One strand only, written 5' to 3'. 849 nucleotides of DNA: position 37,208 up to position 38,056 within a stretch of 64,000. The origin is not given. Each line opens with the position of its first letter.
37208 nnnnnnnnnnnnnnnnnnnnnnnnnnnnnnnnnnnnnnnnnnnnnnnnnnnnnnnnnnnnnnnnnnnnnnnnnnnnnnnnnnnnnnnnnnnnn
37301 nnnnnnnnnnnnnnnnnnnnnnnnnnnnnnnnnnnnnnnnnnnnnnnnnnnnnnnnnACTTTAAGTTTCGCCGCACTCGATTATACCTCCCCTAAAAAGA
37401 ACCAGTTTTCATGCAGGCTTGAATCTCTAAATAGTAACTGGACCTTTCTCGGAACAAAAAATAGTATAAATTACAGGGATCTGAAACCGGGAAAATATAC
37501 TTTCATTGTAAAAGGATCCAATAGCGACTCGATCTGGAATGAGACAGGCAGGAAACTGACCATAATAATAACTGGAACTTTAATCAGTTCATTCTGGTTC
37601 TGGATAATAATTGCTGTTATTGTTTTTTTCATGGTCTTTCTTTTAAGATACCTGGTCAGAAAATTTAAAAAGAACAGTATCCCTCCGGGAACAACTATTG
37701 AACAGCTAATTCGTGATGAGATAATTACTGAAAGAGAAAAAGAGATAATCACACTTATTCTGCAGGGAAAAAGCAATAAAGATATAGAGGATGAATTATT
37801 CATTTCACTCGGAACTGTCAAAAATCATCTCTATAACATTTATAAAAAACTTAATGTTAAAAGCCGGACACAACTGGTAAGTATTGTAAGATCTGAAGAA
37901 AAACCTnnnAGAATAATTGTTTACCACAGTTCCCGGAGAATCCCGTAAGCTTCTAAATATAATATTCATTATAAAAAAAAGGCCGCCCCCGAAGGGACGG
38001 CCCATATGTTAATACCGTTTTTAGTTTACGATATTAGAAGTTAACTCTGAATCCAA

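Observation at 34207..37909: Unusual regulatory architecture: orphan LytTR + Fis-HTH mini-proteins plus a membrane-tethered propeller-LuxR sensor, with no kinase or receiver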

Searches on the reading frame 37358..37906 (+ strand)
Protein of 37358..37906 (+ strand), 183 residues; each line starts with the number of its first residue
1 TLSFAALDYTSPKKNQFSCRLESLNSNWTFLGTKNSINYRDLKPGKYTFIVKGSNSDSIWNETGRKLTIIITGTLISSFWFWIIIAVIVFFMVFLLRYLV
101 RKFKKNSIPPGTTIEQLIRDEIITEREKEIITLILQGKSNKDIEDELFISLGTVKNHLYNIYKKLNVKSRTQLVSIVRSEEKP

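Call 72: find_related_loci(query=A8, collection=genome_contigs, flank=4000)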
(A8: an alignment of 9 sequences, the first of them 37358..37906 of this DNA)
Query A8 (183 aa) in genome_contigs; peptide patterns used: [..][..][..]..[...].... (x = any residue, [..] = any of these).
164 stretches matched a pattern; 115 encode a relative of the query (tblastn E <= 1e-3); the best 80 are kept; 80 distinct loci.
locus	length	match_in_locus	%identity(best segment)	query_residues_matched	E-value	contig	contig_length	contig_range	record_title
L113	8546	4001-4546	75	1-182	7e-93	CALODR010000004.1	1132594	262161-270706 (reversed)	MAG: uncultured bacterium isolate HOU_bin.0035 genome assembly, contig: contig_5608, whole genome shotgun sequence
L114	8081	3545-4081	63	2-180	1e-69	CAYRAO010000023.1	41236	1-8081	MAG TPA_asm: uncultured Clostridia bacterium isolate binchicken_co67_37 genome assembly, contig: NODE_850_length_41236_c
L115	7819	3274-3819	58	1-182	4e-66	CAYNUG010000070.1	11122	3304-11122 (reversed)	MAG TPA_asm: uncultured Clostridia bacterium isolate binchicken_co67_213 genome assembly, contig: NODE_6372_length_11122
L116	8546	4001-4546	57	1-182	3e-59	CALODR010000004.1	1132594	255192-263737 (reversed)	MAG: uncultured bacterium isolate HOU_bin.0035 genome assembly, contig: contig_5608, whole genome shotgun sequence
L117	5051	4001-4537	46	1-179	9e-48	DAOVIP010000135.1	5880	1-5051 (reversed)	MAG TPA_asm: Candidatus Aminicenantes bacterium isolate CSMAG_1370 CSMAG_1370_k141_4962655_length_5880_cov_9.0000, whole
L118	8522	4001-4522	48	1-174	4e-47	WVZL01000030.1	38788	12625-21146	MAG: Candidatus Aminicenantes bacterium isolate CS4-C018 C_merged_R1_(paired)_contig_10417, whole genome shotgun sequenc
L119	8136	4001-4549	39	1-183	7e-46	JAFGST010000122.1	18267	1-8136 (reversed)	MAG: Candidatus Aminicenantes bacterium isolate Zod_Metabat.920 k87_5933925, whole genome shotgun sequence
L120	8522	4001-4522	44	1-174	2e-45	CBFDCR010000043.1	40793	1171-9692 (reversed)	MAG TPA_asm: uncultured bacterium isolate SRR26215683_binner23_Refined_38 genome assembly, contig: ERZ25073488.195, whol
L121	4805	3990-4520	42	2-178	6e-45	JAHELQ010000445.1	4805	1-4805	MAG: Candidatus Aminicenantes bacterium isolate Ww63 NODE_57382_length_4805_cov_2.554014, whole genome shotgun sequence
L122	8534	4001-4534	43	1-178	5e-45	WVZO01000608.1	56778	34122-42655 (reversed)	MAG: Candidatus Aminicenantes bacterium isolate CS4-C025 C_merged_R1_(paired)_contig_10596, whole genome shotgun sequenc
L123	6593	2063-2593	42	1-177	8e-45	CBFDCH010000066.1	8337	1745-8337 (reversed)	MAG TPA_asm: uncultured bacterium isolate SRR26215672_concoct_63 genome assembly, contig: ERZ25073483.3419, whole genome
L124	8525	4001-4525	45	1-175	2e-44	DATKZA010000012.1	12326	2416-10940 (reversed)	MAG TPA_asm: Patescibacteria group bacterium isolate SMAG_U14233 k141_2334566, whole genome shotgun sequence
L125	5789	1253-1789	42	2-179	4e-44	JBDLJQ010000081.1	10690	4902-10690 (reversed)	MAG: Acidobacteriota bacterium isolate MAG103 MAG103_81, whole genome shotgun sequence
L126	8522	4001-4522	42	1-173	4e-43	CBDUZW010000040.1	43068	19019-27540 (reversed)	MAG TPA_asm: uncultured bacterium isolate SRR22302365_binner123_Refined_103 genome assembly, contig: ERZ25074835.392, wh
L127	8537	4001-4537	39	1-179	4e-43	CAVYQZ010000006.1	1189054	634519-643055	MAG: Candidatus Aminicenantes bacterium isolate MFD04716.bin.2.288 genome assembly, contig: contig_21162, whole genome s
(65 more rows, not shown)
